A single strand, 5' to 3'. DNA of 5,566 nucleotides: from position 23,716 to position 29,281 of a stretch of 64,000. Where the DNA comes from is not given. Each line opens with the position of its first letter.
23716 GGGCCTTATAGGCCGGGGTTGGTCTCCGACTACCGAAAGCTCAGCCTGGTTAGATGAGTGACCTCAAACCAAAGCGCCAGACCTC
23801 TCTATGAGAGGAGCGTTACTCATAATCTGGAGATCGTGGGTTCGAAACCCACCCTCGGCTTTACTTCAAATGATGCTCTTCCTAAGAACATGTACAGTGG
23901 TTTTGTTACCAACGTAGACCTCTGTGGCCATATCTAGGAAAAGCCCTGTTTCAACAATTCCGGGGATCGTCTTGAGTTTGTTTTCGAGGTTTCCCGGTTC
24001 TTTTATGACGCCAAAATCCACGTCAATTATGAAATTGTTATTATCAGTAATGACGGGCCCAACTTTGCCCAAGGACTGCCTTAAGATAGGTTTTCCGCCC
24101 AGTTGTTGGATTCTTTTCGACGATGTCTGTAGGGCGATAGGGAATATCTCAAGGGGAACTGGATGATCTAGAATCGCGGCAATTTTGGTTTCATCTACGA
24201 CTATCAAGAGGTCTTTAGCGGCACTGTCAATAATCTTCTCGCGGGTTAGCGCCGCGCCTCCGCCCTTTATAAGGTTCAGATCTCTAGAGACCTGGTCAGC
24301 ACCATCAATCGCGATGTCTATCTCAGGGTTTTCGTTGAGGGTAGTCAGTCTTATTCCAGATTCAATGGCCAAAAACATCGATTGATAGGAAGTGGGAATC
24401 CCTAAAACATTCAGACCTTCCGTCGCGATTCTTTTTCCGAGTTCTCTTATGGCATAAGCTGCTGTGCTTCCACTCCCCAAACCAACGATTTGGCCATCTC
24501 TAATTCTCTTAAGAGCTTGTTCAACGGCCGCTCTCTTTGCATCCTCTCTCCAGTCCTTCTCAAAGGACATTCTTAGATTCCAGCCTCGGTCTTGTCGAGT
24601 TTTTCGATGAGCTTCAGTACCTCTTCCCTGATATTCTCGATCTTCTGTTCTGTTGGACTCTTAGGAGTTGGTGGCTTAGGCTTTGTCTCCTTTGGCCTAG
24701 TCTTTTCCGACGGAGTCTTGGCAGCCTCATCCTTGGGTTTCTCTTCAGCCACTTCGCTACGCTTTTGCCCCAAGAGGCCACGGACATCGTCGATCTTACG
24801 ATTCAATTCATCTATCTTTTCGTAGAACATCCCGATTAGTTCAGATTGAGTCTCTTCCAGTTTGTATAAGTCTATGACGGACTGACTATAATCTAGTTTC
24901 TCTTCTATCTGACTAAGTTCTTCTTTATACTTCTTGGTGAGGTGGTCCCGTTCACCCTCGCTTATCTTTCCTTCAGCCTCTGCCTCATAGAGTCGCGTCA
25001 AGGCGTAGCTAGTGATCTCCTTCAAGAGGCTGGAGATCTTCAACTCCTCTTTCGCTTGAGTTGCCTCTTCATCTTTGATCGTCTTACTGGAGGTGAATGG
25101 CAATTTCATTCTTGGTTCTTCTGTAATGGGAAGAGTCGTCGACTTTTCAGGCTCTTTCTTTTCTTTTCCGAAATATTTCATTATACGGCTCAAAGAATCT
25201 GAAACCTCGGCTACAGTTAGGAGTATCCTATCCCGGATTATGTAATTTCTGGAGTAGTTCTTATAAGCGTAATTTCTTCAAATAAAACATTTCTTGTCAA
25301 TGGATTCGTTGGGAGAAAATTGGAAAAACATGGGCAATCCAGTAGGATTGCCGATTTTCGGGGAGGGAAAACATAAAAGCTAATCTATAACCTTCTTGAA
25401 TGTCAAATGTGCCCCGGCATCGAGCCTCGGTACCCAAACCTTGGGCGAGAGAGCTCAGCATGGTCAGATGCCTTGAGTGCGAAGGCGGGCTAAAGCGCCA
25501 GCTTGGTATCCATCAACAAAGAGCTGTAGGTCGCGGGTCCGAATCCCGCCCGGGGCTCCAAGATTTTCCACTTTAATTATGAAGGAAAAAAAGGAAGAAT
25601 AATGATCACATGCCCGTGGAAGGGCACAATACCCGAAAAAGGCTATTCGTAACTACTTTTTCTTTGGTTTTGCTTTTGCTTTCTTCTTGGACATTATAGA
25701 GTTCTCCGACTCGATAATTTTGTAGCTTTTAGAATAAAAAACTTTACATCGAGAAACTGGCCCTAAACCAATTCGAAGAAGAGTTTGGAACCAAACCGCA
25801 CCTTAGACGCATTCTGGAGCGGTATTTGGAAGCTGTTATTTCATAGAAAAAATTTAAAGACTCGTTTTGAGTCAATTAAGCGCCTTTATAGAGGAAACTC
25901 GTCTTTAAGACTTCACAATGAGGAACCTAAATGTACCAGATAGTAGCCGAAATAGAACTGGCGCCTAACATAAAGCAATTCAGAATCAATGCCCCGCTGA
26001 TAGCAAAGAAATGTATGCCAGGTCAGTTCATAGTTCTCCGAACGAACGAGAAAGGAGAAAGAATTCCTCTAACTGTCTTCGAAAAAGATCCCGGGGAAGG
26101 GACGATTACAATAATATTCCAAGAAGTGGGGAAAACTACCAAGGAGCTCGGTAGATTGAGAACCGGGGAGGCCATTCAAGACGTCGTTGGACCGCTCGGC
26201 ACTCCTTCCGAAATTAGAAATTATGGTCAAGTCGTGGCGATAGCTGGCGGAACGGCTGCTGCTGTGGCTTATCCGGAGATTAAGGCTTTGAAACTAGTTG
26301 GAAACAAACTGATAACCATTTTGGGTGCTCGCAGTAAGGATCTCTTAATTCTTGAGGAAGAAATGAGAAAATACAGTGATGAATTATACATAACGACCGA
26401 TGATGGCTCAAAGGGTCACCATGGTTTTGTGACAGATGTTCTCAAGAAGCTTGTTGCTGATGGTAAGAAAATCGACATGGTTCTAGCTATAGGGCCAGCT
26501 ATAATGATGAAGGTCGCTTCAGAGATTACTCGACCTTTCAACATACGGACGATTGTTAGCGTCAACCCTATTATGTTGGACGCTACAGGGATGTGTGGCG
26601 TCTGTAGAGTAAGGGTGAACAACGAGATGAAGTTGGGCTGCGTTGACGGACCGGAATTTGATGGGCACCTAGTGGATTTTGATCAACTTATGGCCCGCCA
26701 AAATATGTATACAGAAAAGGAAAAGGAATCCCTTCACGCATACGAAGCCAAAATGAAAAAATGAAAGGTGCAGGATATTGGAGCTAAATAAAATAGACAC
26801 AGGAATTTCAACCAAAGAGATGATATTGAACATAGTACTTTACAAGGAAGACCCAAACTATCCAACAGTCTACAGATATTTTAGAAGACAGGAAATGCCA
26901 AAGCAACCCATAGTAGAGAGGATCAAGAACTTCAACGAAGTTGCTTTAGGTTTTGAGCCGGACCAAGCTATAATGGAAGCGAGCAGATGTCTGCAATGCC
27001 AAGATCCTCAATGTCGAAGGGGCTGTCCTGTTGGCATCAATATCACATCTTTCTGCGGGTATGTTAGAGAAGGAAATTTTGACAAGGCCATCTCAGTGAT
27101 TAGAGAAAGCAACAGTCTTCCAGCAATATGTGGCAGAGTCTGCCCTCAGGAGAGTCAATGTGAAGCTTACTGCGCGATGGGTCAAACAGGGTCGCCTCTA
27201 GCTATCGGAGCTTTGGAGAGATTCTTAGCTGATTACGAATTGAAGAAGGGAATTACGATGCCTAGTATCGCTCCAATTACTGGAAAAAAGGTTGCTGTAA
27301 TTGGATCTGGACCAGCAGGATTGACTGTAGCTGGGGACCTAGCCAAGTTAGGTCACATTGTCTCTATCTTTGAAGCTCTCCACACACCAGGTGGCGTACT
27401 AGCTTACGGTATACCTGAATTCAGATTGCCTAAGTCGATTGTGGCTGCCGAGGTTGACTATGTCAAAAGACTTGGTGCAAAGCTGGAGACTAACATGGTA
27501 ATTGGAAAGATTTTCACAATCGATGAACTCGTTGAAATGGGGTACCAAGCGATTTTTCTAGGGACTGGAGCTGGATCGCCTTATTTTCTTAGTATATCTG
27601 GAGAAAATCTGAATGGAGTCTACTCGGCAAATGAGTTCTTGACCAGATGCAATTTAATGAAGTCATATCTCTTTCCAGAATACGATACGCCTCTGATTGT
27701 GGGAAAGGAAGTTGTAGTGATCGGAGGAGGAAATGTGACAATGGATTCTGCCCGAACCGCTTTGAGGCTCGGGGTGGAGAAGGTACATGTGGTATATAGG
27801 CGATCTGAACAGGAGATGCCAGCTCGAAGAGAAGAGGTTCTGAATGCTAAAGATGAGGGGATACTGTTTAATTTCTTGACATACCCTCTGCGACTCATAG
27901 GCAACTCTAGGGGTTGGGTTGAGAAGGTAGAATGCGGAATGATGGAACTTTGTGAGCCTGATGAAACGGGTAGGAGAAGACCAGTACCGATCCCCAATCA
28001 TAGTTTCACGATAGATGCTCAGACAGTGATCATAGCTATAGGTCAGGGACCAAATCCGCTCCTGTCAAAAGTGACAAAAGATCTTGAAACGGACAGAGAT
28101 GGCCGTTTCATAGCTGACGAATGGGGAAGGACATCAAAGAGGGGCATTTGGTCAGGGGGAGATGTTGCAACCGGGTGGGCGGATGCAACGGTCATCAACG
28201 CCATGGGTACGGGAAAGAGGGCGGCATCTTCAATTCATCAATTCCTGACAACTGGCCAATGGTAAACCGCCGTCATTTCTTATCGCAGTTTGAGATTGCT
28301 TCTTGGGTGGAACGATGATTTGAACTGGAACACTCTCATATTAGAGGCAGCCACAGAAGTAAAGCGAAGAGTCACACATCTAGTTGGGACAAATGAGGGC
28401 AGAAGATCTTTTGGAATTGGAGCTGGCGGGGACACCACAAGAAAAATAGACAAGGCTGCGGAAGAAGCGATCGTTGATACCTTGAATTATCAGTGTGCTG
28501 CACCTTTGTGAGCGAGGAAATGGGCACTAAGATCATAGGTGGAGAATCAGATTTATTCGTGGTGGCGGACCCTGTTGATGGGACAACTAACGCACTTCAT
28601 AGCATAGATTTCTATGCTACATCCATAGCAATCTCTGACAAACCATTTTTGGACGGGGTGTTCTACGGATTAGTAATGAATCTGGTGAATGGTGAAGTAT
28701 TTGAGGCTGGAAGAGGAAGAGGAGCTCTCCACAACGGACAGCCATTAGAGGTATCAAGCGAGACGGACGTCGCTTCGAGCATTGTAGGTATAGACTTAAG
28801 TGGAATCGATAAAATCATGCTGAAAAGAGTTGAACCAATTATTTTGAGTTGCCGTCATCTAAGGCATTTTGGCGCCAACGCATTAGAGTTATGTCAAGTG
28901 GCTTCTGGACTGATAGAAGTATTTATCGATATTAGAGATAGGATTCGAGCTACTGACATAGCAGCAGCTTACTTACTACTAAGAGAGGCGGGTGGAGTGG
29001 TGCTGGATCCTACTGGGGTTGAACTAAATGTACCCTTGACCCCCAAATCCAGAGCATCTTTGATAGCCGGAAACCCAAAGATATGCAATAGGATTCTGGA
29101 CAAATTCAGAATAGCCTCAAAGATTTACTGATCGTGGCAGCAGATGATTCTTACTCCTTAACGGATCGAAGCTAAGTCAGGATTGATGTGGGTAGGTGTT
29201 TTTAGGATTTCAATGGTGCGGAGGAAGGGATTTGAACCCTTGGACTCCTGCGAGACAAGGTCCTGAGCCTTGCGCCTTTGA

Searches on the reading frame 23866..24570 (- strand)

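Call 31: search_protein_families(library=pfam, max_evalue=0.00001, proteins=[window:23866-24570:-])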
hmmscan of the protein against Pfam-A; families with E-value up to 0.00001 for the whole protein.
window:23866-24570:- (234 aa): 1 family
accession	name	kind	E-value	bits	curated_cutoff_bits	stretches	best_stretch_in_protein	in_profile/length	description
PF06026.20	Rib_5-P_isom_A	-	6.3e-62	208.7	26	1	57-223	2-171/173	Ribose 5-phosphate isomerase A (phosphoriboisomerase A)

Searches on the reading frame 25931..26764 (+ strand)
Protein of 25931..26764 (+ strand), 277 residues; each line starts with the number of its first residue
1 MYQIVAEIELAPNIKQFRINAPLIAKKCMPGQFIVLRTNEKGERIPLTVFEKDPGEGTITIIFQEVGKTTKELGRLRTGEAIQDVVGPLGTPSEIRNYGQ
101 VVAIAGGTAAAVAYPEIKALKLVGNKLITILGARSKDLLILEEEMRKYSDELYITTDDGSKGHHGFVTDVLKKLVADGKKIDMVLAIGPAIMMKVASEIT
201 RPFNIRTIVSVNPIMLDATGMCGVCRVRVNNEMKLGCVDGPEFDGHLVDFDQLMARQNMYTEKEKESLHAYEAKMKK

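Call 31: search_protein_families(library=pfam, max_evalue=0.00001, proteins=[window:25931-26764:+])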
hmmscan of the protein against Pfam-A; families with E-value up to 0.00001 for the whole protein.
window:25931-26764:+ (277 aa): 1 family
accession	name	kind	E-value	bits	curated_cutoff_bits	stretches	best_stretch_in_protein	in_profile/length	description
PF10418.14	DHODB_Fe-S_bind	-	3.8e-11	43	23.9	1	212-248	1-40/41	Iron-sulfur cluster binding domain of dihydroorotate dehydrogenase B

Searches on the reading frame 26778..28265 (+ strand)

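Call 30: search_protein_families(library=pfam, max_evalue=0.00001, proteins=[window:26778-28265:+])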
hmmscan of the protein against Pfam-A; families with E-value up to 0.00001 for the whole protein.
window:26778-28265:+ (495 aa): 5 families
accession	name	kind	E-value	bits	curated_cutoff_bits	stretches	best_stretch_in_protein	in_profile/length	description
PF14691.11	Fer4_20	-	1.8e-40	137.7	25.8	1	48-158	1-112/113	Dihydroprymidine dehydrogenase domain II, 4Fe-4S cluster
PF07992.20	Pyr_redox_2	-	2.7e-33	116.1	26.1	1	170-472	1-286/291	Pyridine nucleotide-disulphide oxidoreductase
PF00070.33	Pyr_redox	-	3.5e-09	37.5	22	0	171-204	1-34/82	Pyridine nucleotide-disulphide oxidoreductase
PF01262.27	AlaDh_PNT_C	-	4.1e-07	30.1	23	0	307-340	26-58/214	Alanine dehydrogenase/PNT, C-terminal domain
PF13738.12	Pyr_redox_3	-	2e-06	27.7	30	0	307-347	162-201/305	Pyridine nucleotide-disulphide oxidoreductase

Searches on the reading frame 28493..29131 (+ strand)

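Call 31: search_protein_families(library=pfam, max_evalue=0.00001, proteins=[window:28493-29131:+])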
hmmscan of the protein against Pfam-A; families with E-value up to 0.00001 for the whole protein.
window:28493-29131:+ (212 aa): 1 family
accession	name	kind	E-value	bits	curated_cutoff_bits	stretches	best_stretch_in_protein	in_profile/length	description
PF00459.30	Inositol_P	-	1.1e-31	110.8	27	1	5-203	66-264/271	Inositol monophosphatase family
